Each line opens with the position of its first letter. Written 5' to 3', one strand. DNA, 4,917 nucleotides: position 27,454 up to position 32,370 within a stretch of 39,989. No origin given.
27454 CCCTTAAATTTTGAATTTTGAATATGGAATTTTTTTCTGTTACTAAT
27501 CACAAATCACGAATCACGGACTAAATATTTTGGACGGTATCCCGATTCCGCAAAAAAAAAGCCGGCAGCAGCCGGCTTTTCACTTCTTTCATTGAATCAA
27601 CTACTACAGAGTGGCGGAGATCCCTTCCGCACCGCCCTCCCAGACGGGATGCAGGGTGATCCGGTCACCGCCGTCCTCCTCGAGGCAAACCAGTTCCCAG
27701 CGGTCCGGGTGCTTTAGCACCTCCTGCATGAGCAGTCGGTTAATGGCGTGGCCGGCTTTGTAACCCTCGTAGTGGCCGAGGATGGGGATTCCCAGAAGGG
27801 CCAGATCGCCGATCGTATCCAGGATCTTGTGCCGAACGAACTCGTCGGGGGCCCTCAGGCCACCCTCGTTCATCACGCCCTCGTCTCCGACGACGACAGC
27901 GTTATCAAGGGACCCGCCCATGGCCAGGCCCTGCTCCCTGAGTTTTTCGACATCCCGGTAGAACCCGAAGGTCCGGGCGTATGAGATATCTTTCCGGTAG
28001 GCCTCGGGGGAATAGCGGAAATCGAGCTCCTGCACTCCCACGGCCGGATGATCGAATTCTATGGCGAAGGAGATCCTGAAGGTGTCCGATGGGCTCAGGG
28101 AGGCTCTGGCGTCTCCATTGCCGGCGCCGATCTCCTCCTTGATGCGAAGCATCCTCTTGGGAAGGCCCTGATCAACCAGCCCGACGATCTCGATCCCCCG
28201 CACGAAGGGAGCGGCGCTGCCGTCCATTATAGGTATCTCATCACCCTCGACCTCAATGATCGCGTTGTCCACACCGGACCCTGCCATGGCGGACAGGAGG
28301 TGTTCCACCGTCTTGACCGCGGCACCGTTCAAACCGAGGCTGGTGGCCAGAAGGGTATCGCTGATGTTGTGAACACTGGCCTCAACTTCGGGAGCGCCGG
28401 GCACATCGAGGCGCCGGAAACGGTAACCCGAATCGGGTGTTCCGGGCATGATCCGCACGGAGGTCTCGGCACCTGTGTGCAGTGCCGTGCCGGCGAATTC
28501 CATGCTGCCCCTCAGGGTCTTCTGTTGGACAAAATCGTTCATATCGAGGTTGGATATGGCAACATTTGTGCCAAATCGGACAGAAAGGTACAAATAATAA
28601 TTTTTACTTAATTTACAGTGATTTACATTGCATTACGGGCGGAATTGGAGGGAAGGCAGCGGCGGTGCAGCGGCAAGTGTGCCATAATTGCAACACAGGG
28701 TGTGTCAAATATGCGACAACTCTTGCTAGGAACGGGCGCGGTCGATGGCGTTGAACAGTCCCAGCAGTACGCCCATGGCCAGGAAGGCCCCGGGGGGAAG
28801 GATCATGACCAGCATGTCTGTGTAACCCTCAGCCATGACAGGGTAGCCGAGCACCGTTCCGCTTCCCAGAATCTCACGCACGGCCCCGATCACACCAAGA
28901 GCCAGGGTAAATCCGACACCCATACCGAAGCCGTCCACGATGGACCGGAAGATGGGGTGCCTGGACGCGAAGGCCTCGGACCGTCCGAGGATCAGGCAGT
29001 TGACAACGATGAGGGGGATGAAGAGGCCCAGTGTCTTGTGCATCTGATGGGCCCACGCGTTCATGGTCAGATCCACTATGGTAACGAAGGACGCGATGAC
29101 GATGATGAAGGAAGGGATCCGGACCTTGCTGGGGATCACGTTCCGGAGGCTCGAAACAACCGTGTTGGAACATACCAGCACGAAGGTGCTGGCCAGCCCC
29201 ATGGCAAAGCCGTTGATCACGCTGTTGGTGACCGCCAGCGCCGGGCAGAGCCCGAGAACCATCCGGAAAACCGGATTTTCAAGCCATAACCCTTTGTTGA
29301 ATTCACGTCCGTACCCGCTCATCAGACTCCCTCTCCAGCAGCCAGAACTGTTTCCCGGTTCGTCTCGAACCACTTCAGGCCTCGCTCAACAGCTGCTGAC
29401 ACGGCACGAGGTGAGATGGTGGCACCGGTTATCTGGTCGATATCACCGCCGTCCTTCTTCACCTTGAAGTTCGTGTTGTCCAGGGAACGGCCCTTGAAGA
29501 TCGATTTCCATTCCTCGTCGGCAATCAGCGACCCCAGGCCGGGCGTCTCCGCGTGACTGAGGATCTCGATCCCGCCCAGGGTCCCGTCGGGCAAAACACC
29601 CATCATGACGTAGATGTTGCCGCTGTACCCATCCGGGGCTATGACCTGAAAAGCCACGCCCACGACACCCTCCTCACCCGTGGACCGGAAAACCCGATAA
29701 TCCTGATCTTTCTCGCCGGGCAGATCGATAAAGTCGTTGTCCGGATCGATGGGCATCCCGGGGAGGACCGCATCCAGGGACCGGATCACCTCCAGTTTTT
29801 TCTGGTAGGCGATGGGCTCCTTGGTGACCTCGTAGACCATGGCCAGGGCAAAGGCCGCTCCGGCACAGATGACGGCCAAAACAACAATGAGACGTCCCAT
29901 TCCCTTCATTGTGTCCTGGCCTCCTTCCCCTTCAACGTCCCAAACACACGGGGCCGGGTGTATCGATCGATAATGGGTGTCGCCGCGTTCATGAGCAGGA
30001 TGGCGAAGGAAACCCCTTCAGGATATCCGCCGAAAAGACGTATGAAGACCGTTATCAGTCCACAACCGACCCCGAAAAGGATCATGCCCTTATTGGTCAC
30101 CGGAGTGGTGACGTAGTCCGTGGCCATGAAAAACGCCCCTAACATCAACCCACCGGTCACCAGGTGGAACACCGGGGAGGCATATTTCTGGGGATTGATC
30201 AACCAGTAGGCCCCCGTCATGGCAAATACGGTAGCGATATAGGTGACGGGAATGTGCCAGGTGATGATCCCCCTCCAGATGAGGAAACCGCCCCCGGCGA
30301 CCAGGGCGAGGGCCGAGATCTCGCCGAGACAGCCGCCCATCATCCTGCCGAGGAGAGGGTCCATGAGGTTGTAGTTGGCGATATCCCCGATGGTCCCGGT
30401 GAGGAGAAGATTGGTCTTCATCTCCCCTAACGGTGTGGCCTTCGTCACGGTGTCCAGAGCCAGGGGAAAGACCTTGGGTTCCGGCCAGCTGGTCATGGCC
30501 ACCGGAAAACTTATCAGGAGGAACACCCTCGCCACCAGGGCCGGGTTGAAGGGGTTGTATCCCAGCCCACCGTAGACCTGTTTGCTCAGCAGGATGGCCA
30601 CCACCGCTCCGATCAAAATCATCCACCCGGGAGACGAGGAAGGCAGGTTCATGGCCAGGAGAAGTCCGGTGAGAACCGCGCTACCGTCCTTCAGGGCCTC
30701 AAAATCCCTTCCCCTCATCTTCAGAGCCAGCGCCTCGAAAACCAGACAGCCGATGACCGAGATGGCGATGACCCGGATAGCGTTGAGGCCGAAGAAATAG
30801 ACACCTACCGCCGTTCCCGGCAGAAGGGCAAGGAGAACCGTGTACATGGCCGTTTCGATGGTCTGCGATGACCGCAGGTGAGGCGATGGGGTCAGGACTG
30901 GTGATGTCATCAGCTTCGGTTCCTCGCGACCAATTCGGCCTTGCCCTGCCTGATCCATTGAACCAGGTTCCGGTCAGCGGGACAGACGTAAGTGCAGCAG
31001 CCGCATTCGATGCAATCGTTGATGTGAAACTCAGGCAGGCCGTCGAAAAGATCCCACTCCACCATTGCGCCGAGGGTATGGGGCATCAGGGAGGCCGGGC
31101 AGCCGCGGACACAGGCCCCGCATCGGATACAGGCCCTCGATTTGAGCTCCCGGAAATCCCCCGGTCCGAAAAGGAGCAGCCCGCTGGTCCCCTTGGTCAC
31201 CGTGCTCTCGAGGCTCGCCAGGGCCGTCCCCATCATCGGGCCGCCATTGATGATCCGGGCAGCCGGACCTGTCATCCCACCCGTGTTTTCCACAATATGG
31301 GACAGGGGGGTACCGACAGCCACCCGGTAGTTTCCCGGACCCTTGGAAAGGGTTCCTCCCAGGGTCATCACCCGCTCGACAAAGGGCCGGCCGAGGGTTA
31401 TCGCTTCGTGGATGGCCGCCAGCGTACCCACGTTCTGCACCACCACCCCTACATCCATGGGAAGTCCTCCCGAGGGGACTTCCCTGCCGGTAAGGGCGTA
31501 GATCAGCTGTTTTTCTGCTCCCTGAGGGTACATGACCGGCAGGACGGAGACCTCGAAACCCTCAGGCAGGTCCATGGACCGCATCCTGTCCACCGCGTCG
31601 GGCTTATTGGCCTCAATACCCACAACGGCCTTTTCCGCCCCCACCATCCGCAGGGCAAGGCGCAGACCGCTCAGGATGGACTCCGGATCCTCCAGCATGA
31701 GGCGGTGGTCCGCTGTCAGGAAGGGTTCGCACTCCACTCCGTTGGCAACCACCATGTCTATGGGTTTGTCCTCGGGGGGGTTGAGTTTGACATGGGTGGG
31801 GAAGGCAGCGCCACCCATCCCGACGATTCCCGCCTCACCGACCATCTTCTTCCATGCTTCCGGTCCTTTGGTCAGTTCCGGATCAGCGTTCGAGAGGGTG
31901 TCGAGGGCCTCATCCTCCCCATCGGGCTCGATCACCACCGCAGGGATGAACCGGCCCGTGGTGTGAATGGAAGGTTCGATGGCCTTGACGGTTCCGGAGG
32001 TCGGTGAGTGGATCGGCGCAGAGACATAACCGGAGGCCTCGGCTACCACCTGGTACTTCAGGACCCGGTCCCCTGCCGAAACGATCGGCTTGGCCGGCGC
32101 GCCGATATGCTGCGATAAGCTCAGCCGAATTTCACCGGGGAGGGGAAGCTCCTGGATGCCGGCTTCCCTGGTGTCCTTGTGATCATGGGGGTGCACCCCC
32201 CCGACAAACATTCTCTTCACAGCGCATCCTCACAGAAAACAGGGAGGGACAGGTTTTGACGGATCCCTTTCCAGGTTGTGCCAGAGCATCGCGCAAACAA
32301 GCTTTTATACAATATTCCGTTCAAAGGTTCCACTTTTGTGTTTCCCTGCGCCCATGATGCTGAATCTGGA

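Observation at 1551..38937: Nearly every intergenic spacer is filled with 7-nt periodic imperfect tandem arrays from a small set of motif families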

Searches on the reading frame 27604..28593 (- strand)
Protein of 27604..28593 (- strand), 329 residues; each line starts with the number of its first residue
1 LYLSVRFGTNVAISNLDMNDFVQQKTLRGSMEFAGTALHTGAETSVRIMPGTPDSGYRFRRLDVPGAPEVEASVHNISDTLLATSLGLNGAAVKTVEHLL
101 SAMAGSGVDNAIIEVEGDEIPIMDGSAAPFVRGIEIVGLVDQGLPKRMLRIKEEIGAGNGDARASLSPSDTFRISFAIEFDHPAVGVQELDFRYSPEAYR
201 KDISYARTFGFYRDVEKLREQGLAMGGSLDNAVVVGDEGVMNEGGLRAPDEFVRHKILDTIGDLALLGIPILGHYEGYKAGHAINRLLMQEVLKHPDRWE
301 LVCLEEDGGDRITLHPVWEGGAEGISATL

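Call 8: search_protein_families(library=pfam, proteins=[window:27604-28593:-])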
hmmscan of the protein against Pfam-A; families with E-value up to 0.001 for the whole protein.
window:27604-28593:- (329 aa): 1 family
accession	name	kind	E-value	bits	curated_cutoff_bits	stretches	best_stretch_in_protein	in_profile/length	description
PF03331.19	LpxC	-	9.5e-100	334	27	1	24-293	1-267/268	UDP-3-O-acyl N-acetylglycosamine deacetylase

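Call 10: find_related_loci(query=window:27604-28593:-, collection=genome_contigs, flank=10000)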
Query window:27604-28593:- (329 aa) in genome_contigs; peptide patterns used: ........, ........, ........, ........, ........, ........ (x = any residue, [..] = any of these).
250 stretches matched a pattern; 192 encode a relative of the query (tblastn E <= 1e-3); the best 80 are kept; 80 distinct loci.
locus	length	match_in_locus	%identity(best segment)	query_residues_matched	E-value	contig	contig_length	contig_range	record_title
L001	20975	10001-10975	82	5-329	4e-180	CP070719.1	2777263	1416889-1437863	MAG: bacterium isolate bin47 chromosome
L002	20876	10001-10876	74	17-308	4e-145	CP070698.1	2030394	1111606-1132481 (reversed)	MAG: bacterium isolate bin582 chromosome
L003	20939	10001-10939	67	17-329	6e-141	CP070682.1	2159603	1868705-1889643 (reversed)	MAG: bacterium isolate bin676 chromosome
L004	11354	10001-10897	68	15-312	2e-135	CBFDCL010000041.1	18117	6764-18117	MAG TPA_asm: uncultured bacterium isolate SRR26215679_binner23_Refined_72 genome assembly, contig: ERZ25073473.1395, who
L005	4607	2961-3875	66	8-311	7e-137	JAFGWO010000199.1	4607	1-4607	MAG: Proteobacteria bacterium isolate ZodW_Metabat.265 k87_13254424, whole genome shotgun sequence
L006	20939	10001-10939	49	20-329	8e-90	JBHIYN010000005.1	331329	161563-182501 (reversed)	MAG: Gammaproteobacteria bacterium isolate MAG77 WDNA06_bin.19.orig_5, whole genome shotgun sequence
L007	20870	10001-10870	49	19-306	3e-88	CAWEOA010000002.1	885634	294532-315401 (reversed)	MAG: uncultured Gammaproteobacteria bacterium isolate MFD02923.bin.1.150 genome assembly, contig: contig_16204, whole ge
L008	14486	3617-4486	49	19-306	3e-88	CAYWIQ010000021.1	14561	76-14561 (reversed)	MAG TPA_asm: uncultured Chromatiaceae bacterium isolate binchicken_co224_249 genome assembly, contig: NODE_4016_length_1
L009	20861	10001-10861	49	22-306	6e-87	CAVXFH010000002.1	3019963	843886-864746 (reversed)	MAG: uncultured Gammaproteobacteria bacterium isolate MFD02416.bin.1.36 genome assembly, contig: contig_444, whole genom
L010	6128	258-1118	49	22-306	7e-87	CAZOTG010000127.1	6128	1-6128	MAG TPA_asm: uncultured Chromatiaceae bacterium isolate binchicken_co150_558 genome assembly, contig: NODE_36528_length_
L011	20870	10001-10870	49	19-306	7e-87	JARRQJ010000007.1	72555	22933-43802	MAG: Gammaproteobacteria bacterium isolate Spart_199_MAG scaffold_58, whole genome shotgun sequence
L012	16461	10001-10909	46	6-306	1e-86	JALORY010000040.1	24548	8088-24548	MAG: Gammaproteobacteria bacterium isolate Prado193 scaffold_2375, whole genome shotgun sequence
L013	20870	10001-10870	48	20-307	3e-86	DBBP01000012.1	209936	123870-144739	MAG TPA_asm: Proteobacteria bacterium UBA981 UBA981_contig_932, whole genome shotgun sequence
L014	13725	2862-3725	49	22-307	2e-86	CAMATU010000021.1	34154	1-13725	MAG: Klebsiella pneumoniae isolate MaH-04nov19-186 genome assembly, contig: MaH-04nov19-C2935, whole genome shotgun sequ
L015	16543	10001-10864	49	22-307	3e-86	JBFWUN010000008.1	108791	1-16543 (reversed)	MAG: Gammaproteobacteria bacterium isolate CA_2019_TPBF_71 NODE_1635_length_108791_cov_38.344033_TPBF, whole genome shot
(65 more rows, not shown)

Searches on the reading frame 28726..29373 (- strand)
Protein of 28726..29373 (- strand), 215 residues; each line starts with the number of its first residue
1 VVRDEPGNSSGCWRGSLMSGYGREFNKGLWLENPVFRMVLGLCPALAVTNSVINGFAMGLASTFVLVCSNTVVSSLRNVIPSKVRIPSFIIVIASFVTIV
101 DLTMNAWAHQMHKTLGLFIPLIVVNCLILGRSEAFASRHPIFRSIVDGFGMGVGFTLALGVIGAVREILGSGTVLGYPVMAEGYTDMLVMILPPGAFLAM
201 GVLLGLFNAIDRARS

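Call 9: search_protein_families(library=pfam, proteins=[window:28726-29373:-])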
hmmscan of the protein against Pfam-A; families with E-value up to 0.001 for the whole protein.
window:28726-29373:- (215 aa): 1 family
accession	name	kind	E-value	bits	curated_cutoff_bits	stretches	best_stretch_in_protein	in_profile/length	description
PF02508.19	Rnf-Nqr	-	2e-66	223.8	23.8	1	24-203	4-173/174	Rnf-Nqr subunit, membrane protein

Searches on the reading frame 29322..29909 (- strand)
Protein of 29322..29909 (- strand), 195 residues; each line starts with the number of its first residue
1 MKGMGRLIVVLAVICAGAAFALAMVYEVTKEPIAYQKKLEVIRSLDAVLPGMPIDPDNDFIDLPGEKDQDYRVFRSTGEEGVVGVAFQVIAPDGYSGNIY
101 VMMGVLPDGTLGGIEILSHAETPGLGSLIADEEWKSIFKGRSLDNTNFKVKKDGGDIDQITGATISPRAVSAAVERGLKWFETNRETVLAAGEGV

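Call 9: search_protein_families(library=pfam, proteins=[window:29322-29909:-])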
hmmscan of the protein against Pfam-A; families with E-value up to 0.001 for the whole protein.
window:29322-29909:- (195 aa): 1 family
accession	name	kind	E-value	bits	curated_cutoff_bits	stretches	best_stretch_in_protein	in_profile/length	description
PF04205.19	FMN_bind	-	8.4e-20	71.7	22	1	94-179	1-77/77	FMN-binding domain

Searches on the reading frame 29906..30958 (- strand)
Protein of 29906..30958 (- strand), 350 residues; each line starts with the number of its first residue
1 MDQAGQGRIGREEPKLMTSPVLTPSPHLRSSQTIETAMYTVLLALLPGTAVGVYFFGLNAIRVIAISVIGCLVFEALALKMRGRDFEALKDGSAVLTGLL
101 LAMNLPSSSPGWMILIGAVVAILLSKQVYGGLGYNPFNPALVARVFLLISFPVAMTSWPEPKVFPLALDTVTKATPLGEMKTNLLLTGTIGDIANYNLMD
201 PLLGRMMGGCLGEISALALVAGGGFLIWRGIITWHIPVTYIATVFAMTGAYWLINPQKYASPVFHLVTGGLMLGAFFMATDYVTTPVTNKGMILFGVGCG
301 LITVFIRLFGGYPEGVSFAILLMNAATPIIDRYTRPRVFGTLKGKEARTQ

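Call 9: search_protein_families(library=pfam, proteins=[window:29906-30958:-])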
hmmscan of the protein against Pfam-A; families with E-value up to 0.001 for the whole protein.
window:29906-30958:- (350 aa): 1 family
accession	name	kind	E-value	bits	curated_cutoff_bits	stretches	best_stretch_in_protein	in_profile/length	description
PF03116.20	NQR2_RnfD_RnfE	-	9.1e-120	399.9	27.7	1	23-340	3-296/296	NQR2, RnfD, RnfE family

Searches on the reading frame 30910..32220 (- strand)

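Call 9: search_protein_families(library=pfam, proteins=[window:30910-32220:-])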
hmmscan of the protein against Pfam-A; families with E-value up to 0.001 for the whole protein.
window:30910-32220:- (436 aa): 11 families
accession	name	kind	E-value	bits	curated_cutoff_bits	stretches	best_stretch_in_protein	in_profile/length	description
PF01512.22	Complex1_51K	-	1.1e-52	178.4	31.2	1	127-271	1-149/150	Nuo51 FMN-binding domain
PF13375.12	RnfC_N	-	8.4e-33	112.9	25.6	1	5-102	3-101/101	RnfC Barrel sandwich hybrid domain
PF10531.15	SLBB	-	1.7e-07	31.4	27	1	295-332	11-54/55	SLBB domain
PF12797.12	Fer4_2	-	4e-07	30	24.5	0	361-376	7-22/22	4Fe-4S binding domain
PF12838.12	Fer4_7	-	5.2e-07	30.5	27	1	364-416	2-51/52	4Fe-4S dicluster domain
PF13187.11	Fer4_9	-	3.5e-06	27.4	27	1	363-416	1-50/52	4Fe-4S dicluster domain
PF13237.11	Fer4_10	-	6.1e-06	26.5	25.5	1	361-414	6-53/53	4Fe-4S dicluster domain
PF13534.11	Fer4_17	-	3.7e-05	24.6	22.2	1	363-416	1-59/61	4Fe-4S dicluster domain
PF13183.11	Fer4_8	-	4.5e-05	24.3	27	1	362-415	3-66/68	4Fe-4S dicluster domain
PF00037.32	Fer4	-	0.00059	20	21.1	0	363-376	7-20/24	4Fe-4S binding domain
PF12800.12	Fer4_4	-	0.00067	20.3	24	0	363-376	3-16/17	4Fe-4S binding domain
